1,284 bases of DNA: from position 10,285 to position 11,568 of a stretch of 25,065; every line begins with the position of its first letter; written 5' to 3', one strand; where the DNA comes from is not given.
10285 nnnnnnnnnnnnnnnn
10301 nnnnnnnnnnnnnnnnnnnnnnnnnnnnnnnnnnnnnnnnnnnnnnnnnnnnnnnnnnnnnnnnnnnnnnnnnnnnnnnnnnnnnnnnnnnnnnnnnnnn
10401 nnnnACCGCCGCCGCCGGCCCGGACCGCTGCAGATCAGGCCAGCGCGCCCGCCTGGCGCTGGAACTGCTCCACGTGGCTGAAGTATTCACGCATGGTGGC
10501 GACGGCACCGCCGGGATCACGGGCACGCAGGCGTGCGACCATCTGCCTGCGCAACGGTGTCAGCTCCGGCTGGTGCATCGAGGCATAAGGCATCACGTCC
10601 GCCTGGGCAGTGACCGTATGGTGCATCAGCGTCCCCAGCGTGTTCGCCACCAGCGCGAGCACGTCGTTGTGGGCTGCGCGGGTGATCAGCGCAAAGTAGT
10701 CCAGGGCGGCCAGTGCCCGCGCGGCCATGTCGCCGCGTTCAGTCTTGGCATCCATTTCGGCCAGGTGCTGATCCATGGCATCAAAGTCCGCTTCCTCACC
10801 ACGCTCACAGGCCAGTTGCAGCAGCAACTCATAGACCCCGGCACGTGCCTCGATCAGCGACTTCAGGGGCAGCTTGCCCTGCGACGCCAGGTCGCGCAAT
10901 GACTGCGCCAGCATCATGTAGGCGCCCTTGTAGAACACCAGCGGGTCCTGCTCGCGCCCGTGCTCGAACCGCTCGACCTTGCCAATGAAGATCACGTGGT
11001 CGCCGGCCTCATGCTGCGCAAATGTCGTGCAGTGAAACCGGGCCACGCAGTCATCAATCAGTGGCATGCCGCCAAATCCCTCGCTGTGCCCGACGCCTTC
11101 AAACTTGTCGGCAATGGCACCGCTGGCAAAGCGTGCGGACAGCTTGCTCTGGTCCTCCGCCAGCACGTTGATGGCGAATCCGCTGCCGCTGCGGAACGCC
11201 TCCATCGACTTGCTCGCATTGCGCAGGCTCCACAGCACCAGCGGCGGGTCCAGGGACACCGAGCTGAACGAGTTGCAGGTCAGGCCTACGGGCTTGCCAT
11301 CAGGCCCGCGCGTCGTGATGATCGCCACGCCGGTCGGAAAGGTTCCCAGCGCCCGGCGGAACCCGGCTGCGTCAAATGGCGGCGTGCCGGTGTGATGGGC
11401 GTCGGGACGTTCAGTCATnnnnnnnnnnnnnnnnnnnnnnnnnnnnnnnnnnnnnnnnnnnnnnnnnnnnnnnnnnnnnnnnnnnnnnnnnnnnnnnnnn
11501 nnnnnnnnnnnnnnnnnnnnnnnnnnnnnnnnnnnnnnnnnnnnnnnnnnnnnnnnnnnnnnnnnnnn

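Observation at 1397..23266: Uncharacterised ~22 kb multi-operon CoA-dependent catabolic supercluster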

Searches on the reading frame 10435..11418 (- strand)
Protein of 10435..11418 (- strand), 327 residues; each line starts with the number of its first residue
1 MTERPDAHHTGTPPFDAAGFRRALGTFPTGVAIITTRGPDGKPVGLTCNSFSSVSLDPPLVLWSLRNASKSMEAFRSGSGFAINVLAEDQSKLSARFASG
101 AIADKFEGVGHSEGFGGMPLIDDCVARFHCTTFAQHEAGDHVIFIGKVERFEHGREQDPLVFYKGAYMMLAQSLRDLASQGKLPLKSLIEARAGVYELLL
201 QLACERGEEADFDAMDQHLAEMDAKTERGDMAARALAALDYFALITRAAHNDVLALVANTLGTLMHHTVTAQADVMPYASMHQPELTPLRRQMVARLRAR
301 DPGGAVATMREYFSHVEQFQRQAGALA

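Call 10: search_protein_families(library=ncbifam, proteins=[window:10435-11418:-], max_evalue=0.00001)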
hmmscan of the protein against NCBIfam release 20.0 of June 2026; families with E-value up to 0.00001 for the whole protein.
window:10435-11418:- (327 aa): 9 families
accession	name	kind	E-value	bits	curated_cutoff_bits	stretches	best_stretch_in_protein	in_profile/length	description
NF045919.1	HphnlacHdxRed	equivalog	2.2e-51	174.8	340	1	15-170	5-158/309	p-hydroxyphenylacetate 3-hydroxylase reductase component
NF052639.1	FlvnRedFerAPor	equivalog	5.2e-45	152.9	260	1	17-169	4-154/158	flavin reductase FerA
NF045630.1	monooxsub_HsaB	equivalog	2.7e-44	151.2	230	1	14-175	4-164/186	3-hydroxy-9,10-secoandrosta-1,3,5(10)-triene-9,17-dione monooxygenase reductase subunit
NF045733.1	StyMonoxStyB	equivalog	1.4e-30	106.2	200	1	19-168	3-147/150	styrene monooxygenase NADH-dependent flavin reductase subunit StyB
NF042921.1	HpaC_Thermus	equivalog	9.7e-29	100.3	200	1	19-170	4-149/150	4-hydroxyphenylacetate 3-monooxygenase reductase subunit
TIGR03615.1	RutF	equivalog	6.9e-20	71.6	254.75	1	17-169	3-155/156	NADH-dependent FMN reductase RutF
TIGR02296.1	HpaC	equivalog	1e-18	67.9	205.95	1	20-167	1-150/154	4-hydroxyphenylacetate 3-monooxygenase, reductase component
NF007001.0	PRK09464.1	equivalog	6e-11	42.4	330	1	174-318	86-230/254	pyruvate dehydrogenase complex transcriptional repressor PdhR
NF012030.0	PRK15486.1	equivalog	3.6e-09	36.6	315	1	20-167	10-159/170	4-hydroxyphenylacetate 3-monooxygenase reductase subunit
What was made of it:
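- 10435..11418 (-): Core: flavin reductase fused to an FCD effector-binding domain (327 aa). NCBIfam matches the reductase half of the HPA-hydroxylase C1 reductase (call 10).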

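Call 13: find_homologous_proteins(query=window:10435-11418:-, max_evalue=1e-10)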
Query window:10435-11418:- (327 aa): 2915 proteins with E <= 1e-10 among 8000 candidates; the best 120 are listed.
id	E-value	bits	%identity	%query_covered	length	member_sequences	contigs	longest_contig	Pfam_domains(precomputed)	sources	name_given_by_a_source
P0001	1.4e-215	732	100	100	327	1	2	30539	PF07729.18,PF01613.25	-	-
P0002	1.1e-188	644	88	100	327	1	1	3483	PF07729.18,PF01613.25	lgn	-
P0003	1.8e-183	627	85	100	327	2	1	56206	PF07729.18,PF01613.25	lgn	-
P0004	6.5e-183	625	86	100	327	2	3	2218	PF07729.18,PF01613.25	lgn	-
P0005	2.5e-181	620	86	100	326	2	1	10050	PF07729.18,PF01613.25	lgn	-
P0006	1.2e-177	608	82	100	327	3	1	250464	PF07729.18,PF01613.25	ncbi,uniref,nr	ncbi:flavin reductase [Hydrogenophaga palleronii]|uniref:flavin reductase n=1 Tax=Hydrogenophaga pal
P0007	9.8e-176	602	81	100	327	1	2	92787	PF07729.18,PF01613.25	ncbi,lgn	-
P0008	6.4e-175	599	82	100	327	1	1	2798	PF07729.18,PF01613.25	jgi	-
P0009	2.9e-168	577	79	100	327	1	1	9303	PF07729.18,PF01613.25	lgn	-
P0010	3.6e-165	567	78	100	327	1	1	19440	PF07729.18,PF01613.25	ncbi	-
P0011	2.5e-157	541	75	97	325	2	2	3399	PF07729.18,PF01613.25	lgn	-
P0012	2.1e-155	535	75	94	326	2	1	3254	PF07729.18,PF01613.25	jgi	jgi:flavin reductase (DIM6/NTAB) family NADH-FMN oxidoreductase RutF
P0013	3.2e-154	531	72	99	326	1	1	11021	PF07729.18,PF01613.25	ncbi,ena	-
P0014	2.4e-148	512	73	94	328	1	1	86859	PF07729.18,PF01613.25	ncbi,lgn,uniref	ncbi:MAG TPA: flavin reductase [Ramlibacter sp.]|uniref:flavin reductase n=1 Tax=Ramlibacter sp. Tax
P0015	2.1e-147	508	70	99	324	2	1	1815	PF07729.18,PF01613.25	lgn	-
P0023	2.0e-132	459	66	95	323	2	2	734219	PF07729.18,PF01613.25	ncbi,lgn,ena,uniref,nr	ncbi:flavin reductase [Bordetella genomosp. 4]|uniref:flavin reductase n=1 Tax=Bordetella genomosp. 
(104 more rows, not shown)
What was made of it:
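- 10435..11418 (-): The best 120 listed homologues (of 2915 with E<=1e-10) all carry both domains (call 13).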

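Call 17: find_encoding_contigs(protein=P0006, flank=10000, max_places=2)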
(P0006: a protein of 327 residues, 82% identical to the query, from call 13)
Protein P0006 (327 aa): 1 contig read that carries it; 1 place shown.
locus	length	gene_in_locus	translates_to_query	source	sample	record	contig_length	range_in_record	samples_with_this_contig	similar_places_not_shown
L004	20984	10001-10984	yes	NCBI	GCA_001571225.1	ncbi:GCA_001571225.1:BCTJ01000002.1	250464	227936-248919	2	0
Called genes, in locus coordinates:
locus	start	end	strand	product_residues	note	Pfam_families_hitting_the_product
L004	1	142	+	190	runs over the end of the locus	PF03401:TctC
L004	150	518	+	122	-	PF00106:adh_short, PF01370:Epimerase (weak), PF13561:adh_short_C2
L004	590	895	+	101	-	PF00106:adh_short, PF13561:adh_short_C2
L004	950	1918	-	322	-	PF03401:TctC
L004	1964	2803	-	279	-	PF00106:adh_short, PF13561:adh_short_C2, PF23441:SDR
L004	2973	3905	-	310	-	PF00126:HTH_1, PF03466:LysR_substrate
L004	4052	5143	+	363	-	PF00296:Bac_luciferase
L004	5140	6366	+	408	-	PF02515:CoA_transf_3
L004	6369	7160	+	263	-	PF00378:ECH_1, PF16113:ECH_2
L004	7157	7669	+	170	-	PF01613:Flavin_Reduct (weak)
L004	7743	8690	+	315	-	PF00106:adh_short, PF08659:KR, PF13561:adh_short_C2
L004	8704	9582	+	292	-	PF22622:MFE-2_hydrat-2_N, PF13452:FAS1_DH_region (faint), PF01575:MaoC_dehydratas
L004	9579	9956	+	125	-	PF00903:Glyoxalase, PF18029:Glyoxalase_6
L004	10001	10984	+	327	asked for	PF01613:Flavin_Reduct, PF07729:FCD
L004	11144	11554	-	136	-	PF12172:zf-ChsH2, PF01796:OB_ChsH2_C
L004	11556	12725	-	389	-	PF22691:Thiolase_C_1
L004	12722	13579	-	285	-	PF01177:Asp_Glu_race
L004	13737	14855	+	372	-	PF00724:Oxidored_FMN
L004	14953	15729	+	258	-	PF00106:adh_short, PF08659:KR (weak), PF13561:adh_short_C2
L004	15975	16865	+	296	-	PF03401:TctC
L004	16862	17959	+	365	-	PF04909:Amidohydro_2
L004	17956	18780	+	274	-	PF00106:adh_short, PF01370:Epimerase (faint), PF08659:KR (weak), PF13561:adh_short_C2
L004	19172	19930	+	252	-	PF00005:ABC_tran, PF13304:AAA_21 (faint), PF12399:BCA_ABC_TP_C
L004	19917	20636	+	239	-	PF00005:ABC_tran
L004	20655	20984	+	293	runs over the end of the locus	PF02653:BPD_transp_2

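Call 18: find_encoding_contigs(protein=P0014, flank=10000, max_places=2)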
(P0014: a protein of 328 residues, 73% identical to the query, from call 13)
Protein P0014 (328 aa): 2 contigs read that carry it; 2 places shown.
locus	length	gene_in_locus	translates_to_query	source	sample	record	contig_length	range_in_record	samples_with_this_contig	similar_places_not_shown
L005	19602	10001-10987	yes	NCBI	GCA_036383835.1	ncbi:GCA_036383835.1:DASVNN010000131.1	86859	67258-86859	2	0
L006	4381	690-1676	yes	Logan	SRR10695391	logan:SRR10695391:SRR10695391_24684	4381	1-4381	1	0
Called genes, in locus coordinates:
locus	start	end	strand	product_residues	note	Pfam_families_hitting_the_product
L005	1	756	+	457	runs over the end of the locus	PF03972:MmgE_PrpD_N, PF19305:MmgE_PrpD_C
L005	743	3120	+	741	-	PF00378:ECH_1, PF16113:ECH_2, PF02737:3HCDH_N, PF00725:3HCDH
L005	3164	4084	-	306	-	PF00126:HTH_1, PF03466:LysR_substrate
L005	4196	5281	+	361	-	PF00296:Bac_luciferase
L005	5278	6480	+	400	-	PF02515:CoA_transf_3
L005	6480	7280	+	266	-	PF00378:ECH_1, PF16113:ECH_2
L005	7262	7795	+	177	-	PF01613:Flavin_Reduct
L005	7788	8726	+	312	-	PF00106:adh_short, PF08659:KR, PF13561:adh_short_C2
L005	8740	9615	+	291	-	PF22622:MFE-2_hydrat-2_N, PF13452:FAS1_DH_region (faint), PF01575:MaoC_dehydratas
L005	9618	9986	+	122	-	PF00903:Glyoxalase, PF18029:Glyoxalase_6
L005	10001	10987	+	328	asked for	PF01613:Flavin_Reduct, PF07729:FCD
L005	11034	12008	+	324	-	PF03401:TctC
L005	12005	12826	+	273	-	PF01177:Asp_Glu_race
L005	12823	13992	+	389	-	PF22691:Thiolase_C_1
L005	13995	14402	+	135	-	PF12172:zf-ChsH2, PF01796:OB_ChsH2_C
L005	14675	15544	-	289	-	PF01488:Shikimate_DH (weak), PF02558:ApbA (weak), PF02826:2-Hacid_dh_C (weak), PF03435:Sacchrp_dh_NADP (weak), PF03446:NAD_binding_2, PF03807:F420_oxidored, PF14833:NAD_binding_11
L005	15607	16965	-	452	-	PF01408:GFO_IDH_MocA (weak), PF03447:NAD_binding_3 (weak), PF21135:DRL_cat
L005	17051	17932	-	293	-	PF05721:PhyH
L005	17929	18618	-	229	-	PF13545:HTH_Crp_2 (faint), PF00392:GntR, PF08279:HTH_11 (faint), PF13412:HTH_24 (weak), PF07729:FCD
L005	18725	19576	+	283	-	PF00135:COesterase (faint), PF20434:BD-FAE, PF07859:Abhydrolase_3, PF12697:Abhydrolase_6 (weak)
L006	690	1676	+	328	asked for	PF01613:Flavin_Reduct, PF07729:FCD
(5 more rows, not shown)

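Call 19: find_encoding_contigs(protein=P0023, flank=10000, max_places=2)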
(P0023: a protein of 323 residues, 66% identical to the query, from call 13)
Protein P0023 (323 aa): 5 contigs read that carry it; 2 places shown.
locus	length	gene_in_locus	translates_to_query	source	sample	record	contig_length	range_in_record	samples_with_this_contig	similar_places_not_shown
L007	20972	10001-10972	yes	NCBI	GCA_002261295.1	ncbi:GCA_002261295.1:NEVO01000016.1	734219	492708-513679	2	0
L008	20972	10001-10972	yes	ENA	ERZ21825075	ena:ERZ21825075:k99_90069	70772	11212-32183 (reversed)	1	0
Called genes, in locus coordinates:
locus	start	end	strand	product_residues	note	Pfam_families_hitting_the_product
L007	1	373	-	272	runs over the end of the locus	PF00106:adh_short, PF08659:KR, PF13561:adh_short_C2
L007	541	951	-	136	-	PF12172:zf-ChsH2, PF01796:OB_ChsH2_C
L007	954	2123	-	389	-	PF22691:Thiolase_C_1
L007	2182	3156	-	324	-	PF03401:TctC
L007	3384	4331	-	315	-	PF00126:HTH_1, PF13556:HTH_30 (faint), PF03466:LysR_substrate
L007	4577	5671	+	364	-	PF00296:Bac_luciferase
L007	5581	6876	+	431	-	PF02515:CoA_transf_3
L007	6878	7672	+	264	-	PF00378:ECH_1, PF16113:ECH_2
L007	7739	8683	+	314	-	PF00106:adh_short, PF08659:KR, PF13561:adh_short_C2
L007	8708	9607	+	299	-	PF22622:MFE-2_hydrat-2_N, PF13452:FAS1_DH_region (faint), PF01575:MaoC_dehydratas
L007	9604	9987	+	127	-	PF00903:Glyoxalase (weak), PF18029:Glyoxalase_6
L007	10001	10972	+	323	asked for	PF01613:Flavin_Reduct, PF07729:FCD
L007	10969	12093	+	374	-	PF00724:Oxidored_FMN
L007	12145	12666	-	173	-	PF13577:SnoaL_4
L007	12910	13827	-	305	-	PF00126:HTH_1, PF03466:LysR_substrate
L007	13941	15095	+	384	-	PF00465:Fe-ADH, PF13685:Fe-ADH_2 (weak), PF25137:ADH_Fe_C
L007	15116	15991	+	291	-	PF02668:TauD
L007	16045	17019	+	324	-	PF03401:TctC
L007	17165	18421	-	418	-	PF03401:TctC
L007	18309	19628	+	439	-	PF13433:Peripla_BP_5, PF13458:Peripla_BP_6, PF01094:ANF_receptor (weak)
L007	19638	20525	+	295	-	PF02653:BPD_transp_2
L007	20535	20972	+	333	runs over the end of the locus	PF02653:BPD_transp_2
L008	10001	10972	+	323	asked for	PF01613:Flavin_Reduct, PF07729:FCD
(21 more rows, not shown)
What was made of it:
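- On LysR-controlled catabolic operon: The same arrangement is seen in L004, L005 and L007 (calls 17-19).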

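Call 22: find_related_loci(query=A1, collection=genome_contigs, flank=10000)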
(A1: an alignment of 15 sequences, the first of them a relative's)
Query A1 (327 aa) in genome_contigs; peptide patterns used: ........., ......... (x = any residue, [..] = any of these).
217 stretches matched a pattern; 206 encode a relative of the query (tblastn E <= 1e-3); the best 80 are kept; 78 distinct loci.
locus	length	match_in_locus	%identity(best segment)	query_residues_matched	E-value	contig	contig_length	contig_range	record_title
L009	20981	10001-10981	82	1-327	9e-179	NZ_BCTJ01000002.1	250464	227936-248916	Hydrogenophaga palleronii NBRC 102513, whole genome shotgun sequence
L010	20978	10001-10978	81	1-326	1e-178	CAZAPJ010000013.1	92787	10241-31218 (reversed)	MAG TPA_asm: uncultured Hydrogenophaga sp. isolate binchicken_co179_40 genome assembly, contig: NODE_987_length_92787_co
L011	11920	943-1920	78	1-326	3e-173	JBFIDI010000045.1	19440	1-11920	MAG: Burkholderiaceae bacterium isolate Mix_sand11.2021.09.D.41 k141_3845887_length_19440_cov_11.0000, whole genome shot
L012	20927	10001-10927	71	14-322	7e-150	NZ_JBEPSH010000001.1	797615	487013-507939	Ottowia thiooxydans strain 2709 Ga0501441_01, whole genome shotgun sequence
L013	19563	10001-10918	73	15-320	7e-148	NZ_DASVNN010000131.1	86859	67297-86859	MAG: Ramlibacter sp. isolate SMAG_U3128 k141_602539, whole genome shotgun sequence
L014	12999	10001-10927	68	14-322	4e-143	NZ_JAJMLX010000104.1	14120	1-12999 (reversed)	Bordetella petrii strain MY10 MC_scaffold104, whole genome shotgun sequence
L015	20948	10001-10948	67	9-325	4e-141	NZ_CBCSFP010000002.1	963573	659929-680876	Bordetella tumulicola strain CIP111922T isolate CIP111922T NODE_0002, whole genome shotgun sequence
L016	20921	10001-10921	58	12-318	2e-118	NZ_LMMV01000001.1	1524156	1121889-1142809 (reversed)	Pseudorhodoferax sp. Leaf267 contig_1, whole genome shotgun sequence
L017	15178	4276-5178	58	13-313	6e-117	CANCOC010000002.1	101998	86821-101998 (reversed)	MAG: Alcaligenaceae bacterium isolate JR-MC-D-240519-73 genome assembly, contig: JR-MC-D-240519-C142, whole genome shotg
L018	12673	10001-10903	55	15-315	8e-112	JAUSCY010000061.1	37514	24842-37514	MAG: Sheuella sp. isolate E14_concoct.bin.42_sub E14_k141_1692745, whole genome shotgun sequence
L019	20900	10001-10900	58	15-325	1e-109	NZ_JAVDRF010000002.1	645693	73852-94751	Variovorax soli strain DS1781 Ga0451228_02, whole genome shotgun sequence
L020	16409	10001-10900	57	15-325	1e-108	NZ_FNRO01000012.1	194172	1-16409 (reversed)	Variovorax sp. YR216, whole genome shotgun sequence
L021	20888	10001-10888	57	15-318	1e-108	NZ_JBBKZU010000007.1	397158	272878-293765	Variovorax ureilyticus strain KACC 18899 contig00007, whole genome shotgun sequence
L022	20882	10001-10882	58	15-316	2e-108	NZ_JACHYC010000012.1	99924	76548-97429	Variovorax sp. Sphag1AA Ga0365386_12, whole genome shotgun sequence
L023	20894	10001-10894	56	15-323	2e-108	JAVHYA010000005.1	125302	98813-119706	MAG: Pseudomonadota bacterium isolate A87_bin36_2 NODE_23_length_125302_cov_48.081399, whole genome shotgun sequence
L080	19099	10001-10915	47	15-327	6e-85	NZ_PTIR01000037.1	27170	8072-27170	Trinickia symbiotica strain JPY-345 Ga0139055_137, whole genome shotgun sequence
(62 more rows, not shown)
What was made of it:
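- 10435..11418 (-): The genome scan found 206 genomic relatives (call 22).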

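Call 51: search_protein_families(library=pfam, proteins=[L080:25-1905:+, L080:4864-6417:+, L080:6690-7865:+, L080:11078-12049:+, L080:13494-14279:-, L080:17951-18940:-, L012:8336-8968:+, L012:12585-13106:+, L012:18053-18913:+, L012:14140-15321:-], max_evalue=0.0001)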
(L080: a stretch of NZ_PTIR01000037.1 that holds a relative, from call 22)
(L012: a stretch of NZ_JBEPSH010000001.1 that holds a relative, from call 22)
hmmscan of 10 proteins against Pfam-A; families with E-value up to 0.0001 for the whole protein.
L080:25-1905:+ (626 aa): 1 family
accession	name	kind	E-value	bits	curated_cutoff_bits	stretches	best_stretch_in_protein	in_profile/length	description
PF13424.12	TPR_12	-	1.7e-13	51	30.1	1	284-345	12-75/77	Tetratricopeptide repeat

L080:4864-6417:+ (517 aa): 4 families
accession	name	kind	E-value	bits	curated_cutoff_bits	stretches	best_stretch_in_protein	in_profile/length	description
PF00015.26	MCPsignal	-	2.8e-53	180.7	34.6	1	326-481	3-172/172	Methyl-accepting chemotaxis protein (MCP) signalling domain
PF17200.10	sCache_2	-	1.8e-32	112.9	25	1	37-185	2-151/155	Single Cache domain 2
PF08269.17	dCache_2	-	5e-30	105.1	26.5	1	35-191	41-198/298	Cache domain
PF17201.10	Cache_3-Cache_2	-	1.6e-07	31.4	27.7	1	70-182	185-292/299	Cache 3/Cache 2 fusion domain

L080:6690-7865:+ (391 aa): 1 family
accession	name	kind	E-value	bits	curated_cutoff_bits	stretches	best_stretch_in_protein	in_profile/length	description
PF00248.27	Aldo_ket_red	-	2e-77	260.6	24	1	51-348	3-290/291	Aldo/keto reductase family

L080:11078-12049:+ (323 aa): 2 families
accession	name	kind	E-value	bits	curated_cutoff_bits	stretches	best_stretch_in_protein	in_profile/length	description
PF03466.25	LysR_substrate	-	6.6e-23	81.6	28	1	93-293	6-207/209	LysR substrate binding domain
PF00126.33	HTH_1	-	1.6e-21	76.4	26.6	1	7-66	1-60/60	Bacterial regulatory helix-turn-helix protein, lysR family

L080:13494-14279:- (261 aa): 1 family
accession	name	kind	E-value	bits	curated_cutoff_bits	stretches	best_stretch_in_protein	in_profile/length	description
PF00753.33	Lactamase_B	-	2.9e-18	67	22.7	1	42-239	8-196/196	Metallo-beta-lactamase superfamily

L080:17951-18940:- (329 aa): 2 families
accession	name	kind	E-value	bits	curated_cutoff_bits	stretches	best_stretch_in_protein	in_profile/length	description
PF08450.18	SGL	-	8.2e-55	186.5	26.3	1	33-307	1-245/246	SMP-30/Gluconolactonase/LRE-like region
PF01436.27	NHL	-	7.3e-07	29.4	20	0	73-92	3-22/28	NHL repeat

L012:8336-8968:+ (210 aa): 1 family
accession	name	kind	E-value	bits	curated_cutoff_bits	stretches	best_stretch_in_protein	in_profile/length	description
PF13577.12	SnoaL_4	-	1.2e-20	74.2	24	1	29-169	1-126/126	SnoaL-like domain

L012:12585-13106:+ (173 aa): 1 family
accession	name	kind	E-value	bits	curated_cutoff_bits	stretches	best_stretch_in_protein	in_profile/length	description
PF03401.19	TctC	-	2.2e-36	126.2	27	1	4-167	107-271/274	Tripartite tricarboxylate transporter family receptor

L012:18053-18913:+ (286 aa): 1 family
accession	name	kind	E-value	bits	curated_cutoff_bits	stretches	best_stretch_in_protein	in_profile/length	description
PF00892.27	EamA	-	2.2e-15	57.6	28.2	2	6-137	4-134/135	EamA-like transporter family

L012:14140-15321:- (393 aa): 1 family
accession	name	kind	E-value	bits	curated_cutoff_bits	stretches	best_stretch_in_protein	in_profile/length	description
PF03401.19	TctC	-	1.8e-48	165.9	27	1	118-384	1-268/274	Tripartite tricarboxylate transporter family receptor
